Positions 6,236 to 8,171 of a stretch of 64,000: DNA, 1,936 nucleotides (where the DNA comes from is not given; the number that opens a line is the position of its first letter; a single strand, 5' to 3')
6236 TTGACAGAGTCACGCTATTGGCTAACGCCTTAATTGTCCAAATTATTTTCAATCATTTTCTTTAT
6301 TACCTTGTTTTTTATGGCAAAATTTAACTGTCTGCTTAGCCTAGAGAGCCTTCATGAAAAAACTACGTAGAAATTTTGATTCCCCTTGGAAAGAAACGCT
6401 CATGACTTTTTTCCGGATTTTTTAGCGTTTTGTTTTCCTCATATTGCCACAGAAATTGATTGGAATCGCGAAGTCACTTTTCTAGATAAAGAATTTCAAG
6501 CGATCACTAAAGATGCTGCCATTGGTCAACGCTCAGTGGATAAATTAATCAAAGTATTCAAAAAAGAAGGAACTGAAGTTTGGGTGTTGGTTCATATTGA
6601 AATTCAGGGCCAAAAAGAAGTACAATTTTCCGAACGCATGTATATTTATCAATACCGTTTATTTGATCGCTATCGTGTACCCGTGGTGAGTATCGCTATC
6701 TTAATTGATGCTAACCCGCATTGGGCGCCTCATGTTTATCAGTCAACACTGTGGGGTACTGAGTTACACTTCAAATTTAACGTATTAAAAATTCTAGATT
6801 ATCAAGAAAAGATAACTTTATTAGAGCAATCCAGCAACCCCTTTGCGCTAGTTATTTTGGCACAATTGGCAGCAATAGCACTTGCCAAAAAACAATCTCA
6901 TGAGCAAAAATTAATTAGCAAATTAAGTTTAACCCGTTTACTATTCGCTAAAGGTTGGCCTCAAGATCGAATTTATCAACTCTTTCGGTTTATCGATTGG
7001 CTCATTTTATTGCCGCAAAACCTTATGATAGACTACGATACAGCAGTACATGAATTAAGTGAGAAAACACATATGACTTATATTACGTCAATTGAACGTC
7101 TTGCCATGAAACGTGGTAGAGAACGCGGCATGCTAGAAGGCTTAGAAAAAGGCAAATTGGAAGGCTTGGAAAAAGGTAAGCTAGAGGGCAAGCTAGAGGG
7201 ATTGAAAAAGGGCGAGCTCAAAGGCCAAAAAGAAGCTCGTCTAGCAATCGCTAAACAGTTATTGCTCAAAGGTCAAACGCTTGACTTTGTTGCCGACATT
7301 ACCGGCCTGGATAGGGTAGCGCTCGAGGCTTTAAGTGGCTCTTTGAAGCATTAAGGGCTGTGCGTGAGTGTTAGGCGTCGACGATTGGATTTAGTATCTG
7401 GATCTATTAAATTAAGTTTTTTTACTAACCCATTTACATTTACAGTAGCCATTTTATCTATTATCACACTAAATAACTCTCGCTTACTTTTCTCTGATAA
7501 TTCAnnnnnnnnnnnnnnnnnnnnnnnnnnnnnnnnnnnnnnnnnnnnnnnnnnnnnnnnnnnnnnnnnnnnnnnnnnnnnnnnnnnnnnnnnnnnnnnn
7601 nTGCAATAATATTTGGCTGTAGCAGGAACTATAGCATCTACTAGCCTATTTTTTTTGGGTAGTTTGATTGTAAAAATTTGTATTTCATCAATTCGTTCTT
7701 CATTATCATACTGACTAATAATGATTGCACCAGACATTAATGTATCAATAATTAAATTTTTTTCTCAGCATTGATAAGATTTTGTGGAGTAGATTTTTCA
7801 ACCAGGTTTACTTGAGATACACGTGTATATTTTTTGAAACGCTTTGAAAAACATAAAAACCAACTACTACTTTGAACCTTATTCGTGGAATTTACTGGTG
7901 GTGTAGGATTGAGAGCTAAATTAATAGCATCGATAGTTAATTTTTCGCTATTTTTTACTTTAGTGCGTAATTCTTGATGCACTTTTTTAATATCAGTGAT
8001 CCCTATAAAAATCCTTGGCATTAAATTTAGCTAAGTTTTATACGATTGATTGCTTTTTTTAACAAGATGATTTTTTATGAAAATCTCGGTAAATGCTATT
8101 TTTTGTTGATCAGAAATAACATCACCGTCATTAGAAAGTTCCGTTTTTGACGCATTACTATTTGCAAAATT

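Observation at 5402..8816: AT-rich approximately 3.4-kb island inserted between xseA and yheV-gltX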

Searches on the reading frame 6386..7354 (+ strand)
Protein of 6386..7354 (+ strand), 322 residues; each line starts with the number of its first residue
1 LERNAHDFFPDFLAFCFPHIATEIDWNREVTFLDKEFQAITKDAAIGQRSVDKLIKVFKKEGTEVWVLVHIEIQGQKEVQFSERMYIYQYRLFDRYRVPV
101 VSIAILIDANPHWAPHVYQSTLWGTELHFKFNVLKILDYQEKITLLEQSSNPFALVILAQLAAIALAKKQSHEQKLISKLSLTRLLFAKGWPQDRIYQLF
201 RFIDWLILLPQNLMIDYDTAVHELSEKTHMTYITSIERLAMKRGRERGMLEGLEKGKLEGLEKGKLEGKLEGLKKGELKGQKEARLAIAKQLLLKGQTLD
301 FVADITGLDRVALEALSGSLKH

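Call 4: search_protein_families(library=pfam, proteins=[window:6386-7354:+], max_evalue=0.1)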
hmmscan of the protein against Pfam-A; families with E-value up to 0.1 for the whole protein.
window:6386-7354:+ (322 aa): 1 family
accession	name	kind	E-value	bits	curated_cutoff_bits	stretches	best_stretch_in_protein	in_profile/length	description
PF09811.14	Yae1_N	-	0.016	15.4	27.5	1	250-283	3-36/39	Essential protein Yae1, N terminal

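Call 5: search_protein_families(library=ncbifam, proteins=[window:6386-7354:+], max_evalue=0.1)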
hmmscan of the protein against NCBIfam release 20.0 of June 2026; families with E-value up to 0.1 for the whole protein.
window:6386-7354:+ (322 aa): 6 families
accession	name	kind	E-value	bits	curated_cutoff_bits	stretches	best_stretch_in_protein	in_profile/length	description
NF004267.1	PRK05687.1-3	equivalog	1.3e-08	34.3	293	1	239-290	78-129/266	flagellar assembly protein FliH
NF004270.2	PRK05687.2-1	equivalog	7.2e-07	29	180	1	230-291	32-93/223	flagellar assembly protein FliH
NF009925.1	PRK13386.1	equivalog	2.6e-06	26.9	192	1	242-287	44-89/228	flagellar assembly protein FliH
TIGR01784.1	T_den_put_tspse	subfamily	6.8e-06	26.1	52.1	1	227-313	194-270/273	Rpn family recombination-promoting nuclease/putative transposase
NF004266.1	PRK05687.1-1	equivalog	0.0007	19.1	260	1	225-310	38-116/230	flagellar assembly protein FliH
TIGR02127.1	pyrF_sub2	equivalog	0.048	12.8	110.6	1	32-83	110-161/261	orotidine-5'-phosphate decarboxylase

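Call 6: search_protein_families(library=padloc, proteins=[window:6386-7354:+], max_evalue=0.1)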
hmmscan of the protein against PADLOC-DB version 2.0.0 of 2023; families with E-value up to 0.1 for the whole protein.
window:6386-7354:+ (322 aa): 0 families

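Call 7: search_protein_families(library=phrogs, proteins=[window:6386-7354:+], max_evalue=0.1)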
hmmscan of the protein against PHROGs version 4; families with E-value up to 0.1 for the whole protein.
window:6386-7354:+ (322 aa): 3 families
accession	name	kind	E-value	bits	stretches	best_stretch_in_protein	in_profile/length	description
phrog_3300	-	integration and excision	1.6e-11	45.2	1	11-316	24-310/313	transposase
phrog_5416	-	unknown function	1.2e-07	32.6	1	262-308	9-55/66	-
phrog_12274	-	unknown function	4.9e-05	24.3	1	267-313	90-132/138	-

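Call 22: find_homologous_proteins(query=window:6386-7354:+, max_evalue=0.001)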
Query window:6386-7354:+ (322 aa): 1132 proteins with E <= 0.001 among 5345 candidates; the best 120 are listed.
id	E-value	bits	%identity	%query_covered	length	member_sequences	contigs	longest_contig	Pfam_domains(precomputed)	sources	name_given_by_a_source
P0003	1.0e-209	713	100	100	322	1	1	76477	-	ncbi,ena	-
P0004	1.5e-108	381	56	98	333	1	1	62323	PF27070.1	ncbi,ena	-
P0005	5.9e-101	356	61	76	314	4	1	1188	-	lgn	-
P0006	8.1e-101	355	60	82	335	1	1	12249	-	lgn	-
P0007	9.0e-93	329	59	76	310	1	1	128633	-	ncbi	-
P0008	1.5e-92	328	60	73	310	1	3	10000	-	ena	-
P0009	9.2e-86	306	51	80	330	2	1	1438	PF14261.12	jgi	jgi:flagellar biosynthesis/type III secretory pathway protein FliH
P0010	2.0e-82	295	50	83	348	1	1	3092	-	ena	-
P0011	7.2e-82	293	53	83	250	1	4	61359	-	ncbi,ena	-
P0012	1.2e-78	283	46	98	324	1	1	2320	-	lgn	-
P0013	1.9e-77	279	46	93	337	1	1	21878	PF14261.12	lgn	-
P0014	3.3e-77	278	49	77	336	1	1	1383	PF14261.12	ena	-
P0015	6.0e-77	277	45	89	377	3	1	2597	PF14261.12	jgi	jgi:predicted transposase YdaD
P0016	1.7e-76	276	48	80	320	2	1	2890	PF14261.12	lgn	-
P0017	6.4e-76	274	44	84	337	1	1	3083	-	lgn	-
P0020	1.8e-75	272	48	89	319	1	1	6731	PF14261.12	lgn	-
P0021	5.7e-75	270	49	76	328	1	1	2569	PF14261.12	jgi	jgi:hypothetical protein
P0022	1.1e-74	270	47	81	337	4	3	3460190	PF14261.12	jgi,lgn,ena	jgi:hypothetical protein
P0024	4.3e-74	268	50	76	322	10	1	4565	PF14261.12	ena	-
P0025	6.8e-74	267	44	93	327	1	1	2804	PF14261.12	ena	-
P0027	1.5e-73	266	42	88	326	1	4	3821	PF14261.12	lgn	-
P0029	2.5e-73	265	47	77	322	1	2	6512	PF14261.12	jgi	-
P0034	8.8e-73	263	48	74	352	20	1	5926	PF14261.12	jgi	jgi:hypothetical protein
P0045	2.9e-71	258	49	74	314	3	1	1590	PF14261.12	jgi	jgi:hypothetical protein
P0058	2.1e-70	255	45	75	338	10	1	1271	PF14261.12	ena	-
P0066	5.2e-70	254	47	76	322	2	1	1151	PF14261.12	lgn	-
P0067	7.3e-70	254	48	76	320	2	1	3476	PF14261.12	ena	-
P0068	9.0e-70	253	47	74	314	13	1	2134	PF14261.12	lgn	-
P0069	9.1e-70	253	47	76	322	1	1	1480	PF14261.12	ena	-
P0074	1.6e-69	253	45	76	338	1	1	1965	PF14261.12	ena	-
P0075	2.0e-69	252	47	76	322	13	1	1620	PF14261.12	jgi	jgi:hypothetical protein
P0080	3.8e-69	251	46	80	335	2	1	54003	PF14261.12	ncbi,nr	ncbi:MAG: DUF4351 domain-containing protein [Magnetococcales bacterium]|nr:DUF4351 domain-containing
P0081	4.9e-69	251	44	83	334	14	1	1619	PF14261.12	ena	-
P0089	9.5e-69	250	47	75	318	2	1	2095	PF14261.12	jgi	jgi:hypothetical protein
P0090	9.8e-69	250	44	91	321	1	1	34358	PF14261.12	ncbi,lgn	-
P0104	2.1e-68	249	46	76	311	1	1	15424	PF14261.12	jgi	-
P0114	3.9e-68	248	46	75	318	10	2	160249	PF14261.12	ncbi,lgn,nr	ncbi:MAG: DUF4351 domain-containing protein [Candidatus Contendobacter sp.]|nr:DUF4351 domain-contai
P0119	4.6e-68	248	41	89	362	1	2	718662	PF14261.12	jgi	jgi:hypothetical protein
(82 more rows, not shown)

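Call 26: search_protein_families(library=pfam, proteins=[P0004, P0022], max_evalue=1)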
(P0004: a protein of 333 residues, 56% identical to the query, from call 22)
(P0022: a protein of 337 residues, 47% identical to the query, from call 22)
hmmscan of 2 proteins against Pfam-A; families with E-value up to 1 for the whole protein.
P0004 (333 aa): 1 family
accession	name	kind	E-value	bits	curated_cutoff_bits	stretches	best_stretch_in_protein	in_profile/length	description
PF09811.14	Yae1_N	-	0.16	12.2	27.5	1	259-288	8-37/39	Essential protein Yae1, N terminal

P0022 (337 aa): 2 families
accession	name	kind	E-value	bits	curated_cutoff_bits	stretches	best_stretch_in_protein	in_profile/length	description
PF14261.11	DUF4351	-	7e-06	26.4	25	1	280-332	1-53/59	Domain of unknown function (DUF4351)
PF09811.14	Yae1_N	-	0.77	9.9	27.5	0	258-286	5-33/39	Essential protein Yae1, N terminal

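Call 38: find_encoding_contigs(protein=P0004, flank=6000, max_places=4)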
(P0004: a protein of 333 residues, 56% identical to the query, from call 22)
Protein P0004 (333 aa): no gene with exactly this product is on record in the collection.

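Call 39: find_encoding_contigs(protein=P0011, flank=6000, max_places=4)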
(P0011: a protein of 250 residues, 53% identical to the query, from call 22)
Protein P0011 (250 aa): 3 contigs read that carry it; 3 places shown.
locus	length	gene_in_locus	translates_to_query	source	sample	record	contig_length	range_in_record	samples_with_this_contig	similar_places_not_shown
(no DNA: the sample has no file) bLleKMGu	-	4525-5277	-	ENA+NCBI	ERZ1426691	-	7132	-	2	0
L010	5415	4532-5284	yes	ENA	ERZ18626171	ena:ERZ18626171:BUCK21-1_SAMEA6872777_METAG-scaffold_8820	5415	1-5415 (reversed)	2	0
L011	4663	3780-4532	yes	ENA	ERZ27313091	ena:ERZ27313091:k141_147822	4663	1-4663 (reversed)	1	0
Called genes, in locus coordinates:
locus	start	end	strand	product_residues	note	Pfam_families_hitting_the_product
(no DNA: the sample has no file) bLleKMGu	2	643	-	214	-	?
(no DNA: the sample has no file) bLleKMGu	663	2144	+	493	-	PF00206:Lyase_1, PF08328:ASL_C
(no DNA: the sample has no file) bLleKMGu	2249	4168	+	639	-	PF07715:Plug, PF00593:TonB_dep_Rec_b-barrel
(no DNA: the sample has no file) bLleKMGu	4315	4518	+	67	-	-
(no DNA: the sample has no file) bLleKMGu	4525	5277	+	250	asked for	-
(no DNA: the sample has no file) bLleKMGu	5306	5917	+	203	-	PF13103:TonB_2 (faint), PF03544:TonB_C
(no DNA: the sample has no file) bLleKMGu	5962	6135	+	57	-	-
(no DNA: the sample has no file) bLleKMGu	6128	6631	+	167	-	PF27765:UCP032817-like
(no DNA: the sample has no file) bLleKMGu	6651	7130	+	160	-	?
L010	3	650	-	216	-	?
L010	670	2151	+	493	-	PF00206:Lyase_1, PF08328:ASL_C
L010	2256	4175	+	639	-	PF07715:Plug, PF00593:TonB_dep_Rec_b-barrel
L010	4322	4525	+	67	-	-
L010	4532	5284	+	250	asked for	-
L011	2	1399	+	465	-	?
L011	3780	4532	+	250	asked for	-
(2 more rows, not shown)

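Call 65: predict_structure(alignment_id=A4)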
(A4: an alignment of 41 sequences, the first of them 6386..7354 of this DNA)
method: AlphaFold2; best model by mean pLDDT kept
length: 322 residues; sequences in the alignment: 41
mean_pLDDT: 88.0   pTM: 0.73
mean pLDDT of the five models: 88.0, 87.6, 85.9, 83.8, 81.6
residues with pLDDT >= 90: 206; 70-90: 84; 50-70: 27; < 50: 5
segments of 3 or more residues with pLDDT < 50: 1-3
pLDDT, mean of each block of 10 residues (from residue 1): 67 97 97 93 66 95 97 77 94 97 94 95 97 97 97 97 92 97 95 90 93 92 89 67 85 93 89 64 76 82 77 77 60
secondary structure, 60 per line:
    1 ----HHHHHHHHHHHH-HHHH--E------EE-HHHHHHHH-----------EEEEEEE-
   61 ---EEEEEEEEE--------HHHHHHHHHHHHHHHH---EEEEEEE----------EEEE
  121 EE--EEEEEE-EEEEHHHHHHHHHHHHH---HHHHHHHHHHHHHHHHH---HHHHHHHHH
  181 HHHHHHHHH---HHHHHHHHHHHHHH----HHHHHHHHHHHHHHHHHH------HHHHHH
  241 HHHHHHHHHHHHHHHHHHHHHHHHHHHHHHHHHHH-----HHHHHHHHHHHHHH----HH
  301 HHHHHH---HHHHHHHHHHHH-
elements in order: H5-16 H18-21 H34-41 E53-59 E64-72 H81-96 E100-106 E117-122 E125-130 E132-135 H136-148 H152-168 H172-189 H193-206 H211-228 H235-275 H281-294 H299-306 H310-321

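Call 67: fold_search(model_id=the predicted structure, library=pdb)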
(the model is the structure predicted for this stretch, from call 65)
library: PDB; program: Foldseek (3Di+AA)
matches with E <= 10: 727; with E <= 0.001: 0
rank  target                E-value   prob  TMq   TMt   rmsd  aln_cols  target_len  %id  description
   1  6ekr                  3.6e-02  0.84  0.21  0.23  11.1       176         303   13  Crystal structure of Type IIP restriction endonuclease Kpn2I (released 2018-10-10)
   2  2vld_B                4.8e-02  0.92  0.17  0.23   6.2       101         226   15  crystal structure of a repair endonuclease from Pyrococcus abyssi (released 2009-05-19)
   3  9a5m_A                6.6e-02  0.75  0.20  0.14  22.9       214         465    8  Integrative model of YDJA-YDIS by crosslinking MS and deep learning (released 2024-09-18)
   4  1wtd_B                6.6e-02  0.63  0.21  0.25  13.1       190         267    8  Crystal structure of type II restrcition endonuclease, EcoO109I DNA-free form (released 2004-12-14)
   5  2vld_A                7.0e-02  0.82  0.14  0.20  10.8        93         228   13  crystal structure of a repair endonuclease from Pyrococcus abyssi (released 2009-05-19)
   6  5gkj_B                1.2e-01  0.72  0.14  0.18   9.9        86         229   10  Structure of EndoMS in apo form (released 2016-11-02)
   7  6wan_F                1.2e-01  0.33  0.21  0.17  14.8       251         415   11  Structure of Acinetobacter baumannii Cap4 SAVED/CARF-domain containing receptor with the cyclic trinucleotide 3'3'3'-c (released 2020-06-17)
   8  6wam_F                1.2e-01  0.33  0.21  0.17  15.0       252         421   12  Structure of Acinetobacter baumannii Cap4 SAVED/CARF-domain containing receptor (released 2020-06-17)
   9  6vm6_F                1.6e-01  0.30  0.21  0.16  15.0       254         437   10  Structure of Acinetobacter baumannii Cap4 SAVED/CARF-domain containing receptor with the cyclic trinucleotide 2'3'3'-c (released 2020-06-17)
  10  5gke_A                1.7e-01  0.72  0.18  0.23   6.5       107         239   11  Structure of EndoMS-dsDNA1 complex (released 2016-11-02)
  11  9v21_si               1.7e-01  0.63  0.17  0.31  17.0       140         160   11  Cryo- EM structure of 75S ribosome with P- tRNA from Entamoeba histolytica (released 2025-10-08)
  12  9bgk_F                1.9e-01  0.28  0.18  0.07  11.4       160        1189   13  Structure of V.cholera DdmDE (2D:1E) in complex with DNA (released 2024-10-23)
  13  6wam_B                2.0e-01  0.25  0.21  0.16  15.0       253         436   11  Structure of Acinetobacter baumannii Cap4 SAVED/CARF-domain containing receptor (released 2020-06-17)
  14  5wlc_L7               2.2e-01  0.51  0.16  0.28  13.9       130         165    9  The complete structure of the small subunit processome (released 2017-09-27)
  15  6wam_E                2.2e-01  0.30  0.22  0.18  16.4       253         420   10  Structure of Acinetobacter baumannii Cap4 SAVED/CARF-domain containing receptor (released 2020-06-17)
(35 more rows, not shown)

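Call 89: find_encoding_contigs(protein=P0007, flank=6000, max_places=3)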
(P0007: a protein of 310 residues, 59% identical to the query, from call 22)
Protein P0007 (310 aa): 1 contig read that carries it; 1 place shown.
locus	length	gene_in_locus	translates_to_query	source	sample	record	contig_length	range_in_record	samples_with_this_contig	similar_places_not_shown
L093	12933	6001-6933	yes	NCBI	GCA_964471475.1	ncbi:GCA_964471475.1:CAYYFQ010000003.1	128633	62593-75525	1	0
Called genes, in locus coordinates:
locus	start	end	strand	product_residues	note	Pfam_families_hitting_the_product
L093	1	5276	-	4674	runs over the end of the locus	PF00501:AMP-binding, PF00550:PP-binding, PF00109:ketoacyl-synt, PF02801:Ketoacyl-synt_C, PF16197:KAsynt_C_assoc, PF22336:RhiE-like_linker, PF22621:CurL-like_PKS_C, PF21089:PKS_DH_N, +29 more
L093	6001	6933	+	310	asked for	-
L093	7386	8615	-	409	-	PF00144:Beta-lactamase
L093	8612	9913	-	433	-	PF00144:Beta-lactamase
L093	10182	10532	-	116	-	PF16247:DUF4904 (weak), PF12680:SnoaL_2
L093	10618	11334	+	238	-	-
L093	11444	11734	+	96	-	PF03795:YCII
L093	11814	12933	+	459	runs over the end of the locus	-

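Call 90: find_encoding_contigs(protein=P0006, flank=6000, max_places=3)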
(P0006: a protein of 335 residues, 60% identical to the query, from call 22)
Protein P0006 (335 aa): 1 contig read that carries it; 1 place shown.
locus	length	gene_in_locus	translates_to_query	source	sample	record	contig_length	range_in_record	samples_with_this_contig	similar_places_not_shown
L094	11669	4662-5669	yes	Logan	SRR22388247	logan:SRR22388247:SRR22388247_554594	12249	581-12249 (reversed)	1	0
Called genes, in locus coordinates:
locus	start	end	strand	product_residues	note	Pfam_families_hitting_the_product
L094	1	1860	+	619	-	?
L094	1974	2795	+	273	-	PF02374:ArsA_ATPase (weak), PF09140:MipZ, PF10609:ParA, PF13614:AAA_31, PF01656:CbiA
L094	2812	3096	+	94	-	PF03776:MinE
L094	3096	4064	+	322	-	PF00152:tRNA-synt_2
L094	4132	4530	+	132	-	-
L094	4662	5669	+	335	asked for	-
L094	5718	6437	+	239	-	-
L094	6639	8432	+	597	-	-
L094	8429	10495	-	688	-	PF00270:DEAD (faint), PF04851:ResIII, PF17757:UvrB_inter, PF27431:UvrB_3rd, PF00271:Helicase_C, PF12344:UvrB, PF02151:UVR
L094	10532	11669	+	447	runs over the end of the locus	-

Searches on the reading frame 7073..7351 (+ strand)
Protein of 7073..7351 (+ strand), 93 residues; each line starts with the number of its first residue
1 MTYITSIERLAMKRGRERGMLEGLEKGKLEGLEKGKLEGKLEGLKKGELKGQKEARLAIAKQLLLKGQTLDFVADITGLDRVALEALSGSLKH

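Call 79: search_solved_structures(query=window:7073-7351:+, max_evalue=10, show_alignments=2)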
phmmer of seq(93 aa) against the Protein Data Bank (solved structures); distinct sequences matched with E-value up to 10: 4.
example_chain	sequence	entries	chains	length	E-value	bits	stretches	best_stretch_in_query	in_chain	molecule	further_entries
23fj_R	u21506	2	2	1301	0.0078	19.6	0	15-57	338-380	ARID domain-containing protein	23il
1f3o_A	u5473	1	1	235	0.64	13.5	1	15-64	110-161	HYPOTHETICAL ABC TRANSPORTER ATP-BINDING PROTEIN MJ0796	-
1l2t_A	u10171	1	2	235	0.69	13.4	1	15-64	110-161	Hypothetical ABC transporter ATP-binding protein MJ0796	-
3tif_A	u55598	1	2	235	0.81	13.2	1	15-64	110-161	Uncharacterized ABC transporter ATP-binding protein MJ0796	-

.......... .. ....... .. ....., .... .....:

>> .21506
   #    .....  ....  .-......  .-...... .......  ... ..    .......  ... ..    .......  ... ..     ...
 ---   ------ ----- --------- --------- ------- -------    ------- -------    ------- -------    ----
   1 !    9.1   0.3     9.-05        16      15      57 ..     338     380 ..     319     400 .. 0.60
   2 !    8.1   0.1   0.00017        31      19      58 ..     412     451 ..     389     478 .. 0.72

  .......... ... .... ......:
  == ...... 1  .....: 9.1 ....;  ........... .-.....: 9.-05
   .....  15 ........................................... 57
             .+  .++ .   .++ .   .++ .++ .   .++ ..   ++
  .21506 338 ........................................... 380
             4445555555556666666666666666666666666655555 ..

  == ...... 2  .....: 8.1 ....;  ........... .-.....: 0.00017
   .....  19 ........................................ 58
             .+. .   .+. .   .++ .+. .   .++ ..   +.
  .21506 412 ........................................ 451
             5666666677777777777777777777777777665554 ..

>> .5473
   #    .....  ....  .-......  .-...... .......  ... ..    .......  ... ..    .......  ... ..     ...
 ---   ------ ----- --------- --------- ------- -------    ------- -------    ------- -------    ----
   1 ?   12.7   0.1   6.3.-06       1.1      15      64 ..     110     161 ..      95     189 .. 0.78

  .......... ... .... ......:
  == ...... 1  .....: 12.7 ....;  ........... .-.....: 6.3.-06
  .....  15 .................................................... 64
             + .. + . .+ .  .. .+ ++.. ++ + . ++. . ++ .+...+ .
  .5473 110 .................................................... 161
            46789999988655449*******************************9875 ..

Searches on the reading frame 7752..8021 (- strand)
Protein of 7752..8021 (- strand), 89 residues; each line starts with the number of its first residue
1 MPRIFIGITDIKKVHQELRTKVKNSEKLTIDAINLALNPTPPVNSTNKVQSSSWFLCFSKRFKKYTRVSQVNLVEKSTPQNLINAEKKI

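Call 4: search_protein_families(library=pfam, proteins=[window:7752-8021:-], max_evalue=0.1)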
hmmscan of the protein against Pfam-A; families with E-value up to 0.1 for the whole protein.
window:7752-8021:- (89 aa): 1 family
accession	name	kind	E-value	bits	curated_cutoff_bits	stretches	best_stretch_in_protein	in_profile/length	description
PF22896.3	OB_RNR_1st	-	0.017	15.7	28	1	3-73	5-76/99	Ribonuclease R, OB first domain, N-terminal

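Call 5: search_protein_families(library=ncbifam, proteins=[window:7752-8021:-], max_evalue=0.1)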
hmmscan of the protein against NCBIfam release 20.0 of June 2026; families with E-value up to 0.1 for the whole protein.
window:7752-8021:- (89 aa): 0 families

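Call 6: search_protein_families(library=padloc, proteins=[window:7752-8021:-], max_evalue=0.1)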
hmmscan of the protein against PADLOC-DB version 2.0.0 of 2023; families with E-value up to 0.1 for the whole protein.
window:7752-8021:- (89 aa): 0 families

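Call 7: search_protein_families(library=phrogs, proteins=[window:7752-8021:-], max_evalue=0.1)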
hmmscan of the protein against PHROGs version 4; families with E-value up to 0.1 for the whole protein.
window:7752-8021:- (89 aa): 0 families

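Call 44: search_dna_similar(query=window:7752-8021:-, collection=plasmids, mode=protein, max_evalue=0.1, max_rows=10)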
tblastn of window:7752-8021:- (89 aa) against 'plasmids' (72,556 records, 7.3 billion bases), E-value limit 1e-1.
No match.

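Call 57: search_solved_structures(query=window:7752-8021:-, max_evalue=10)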
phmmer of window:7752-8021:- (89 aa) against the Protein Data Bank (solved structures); distinct sequences matched with E-value up to 10: 0.

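Call 63: search_dna_similar(query=window:7752-8021:-, collection=phages, mode=protein, max_evalue=0.1, max_rows=10)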
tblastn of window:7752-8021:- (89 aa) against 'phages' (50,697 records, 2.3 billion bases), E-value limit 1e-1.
No match.

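Call 64: find_related_loci(query=window:7752-8021:-, collection=viral_contigs, flank=5000)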
Query window:7752-8021:- (89 aa) in viral_contigs; peptide patterns used: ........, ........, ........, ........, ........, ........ (x = any residue, [..] = any of these).
35 stretches matched a pattern, but none encodes a relative of the query by tblastn (E <= 1e-3).

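Call 97: find_encoding_contigs(protein=window:7752-8021:-, flank=10000, max_places=10)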
Protein window:7752-8021:- (89 aa): 2 contigs read that carry it; 1 place shown.
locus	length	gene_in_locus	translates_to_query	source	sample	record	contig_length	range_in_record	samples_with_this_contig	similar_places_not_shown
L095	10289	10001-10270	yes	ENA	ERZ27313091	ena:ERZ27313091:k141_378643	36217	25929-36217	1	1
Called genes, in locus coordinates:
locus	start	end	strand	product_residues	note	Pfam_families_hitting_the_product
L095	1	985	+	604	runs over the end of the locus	PF01541:GIY-YIG, PF27096:UvrC_M, PF02151:UVR, PF22920:UvrC_RNaseH, PF08459:UvrC_RNaseH_dom, PF00633:HHH (faint), PF14520:HHH_5 (weak)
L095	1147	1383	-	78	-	PF11137:DUF2909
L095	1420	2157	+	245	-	PF02104:SURF1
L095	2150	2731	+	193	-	PF26971:TM-like_Thioredoxin-like_C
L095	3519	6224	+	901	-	PF07517:SecA_DEAD, PF01043:SecA_PP_bind, PF21090:P-loop_SecA, PF07516:SecA_SW, PF02810:SEC-C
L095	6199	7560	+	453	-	PF02878:PGM_PMM_I, PF02879:PGM_PMM_II, PF02880:PGM_PMM_III, PF00408:PGM_PMM_IV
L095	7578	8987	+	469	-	PF00749:tRNA-synt_1c, PF19269:Anticodon_2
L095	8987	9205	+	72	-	PF09526:DUF2387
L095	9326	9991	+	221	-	-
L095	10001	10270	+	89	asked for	-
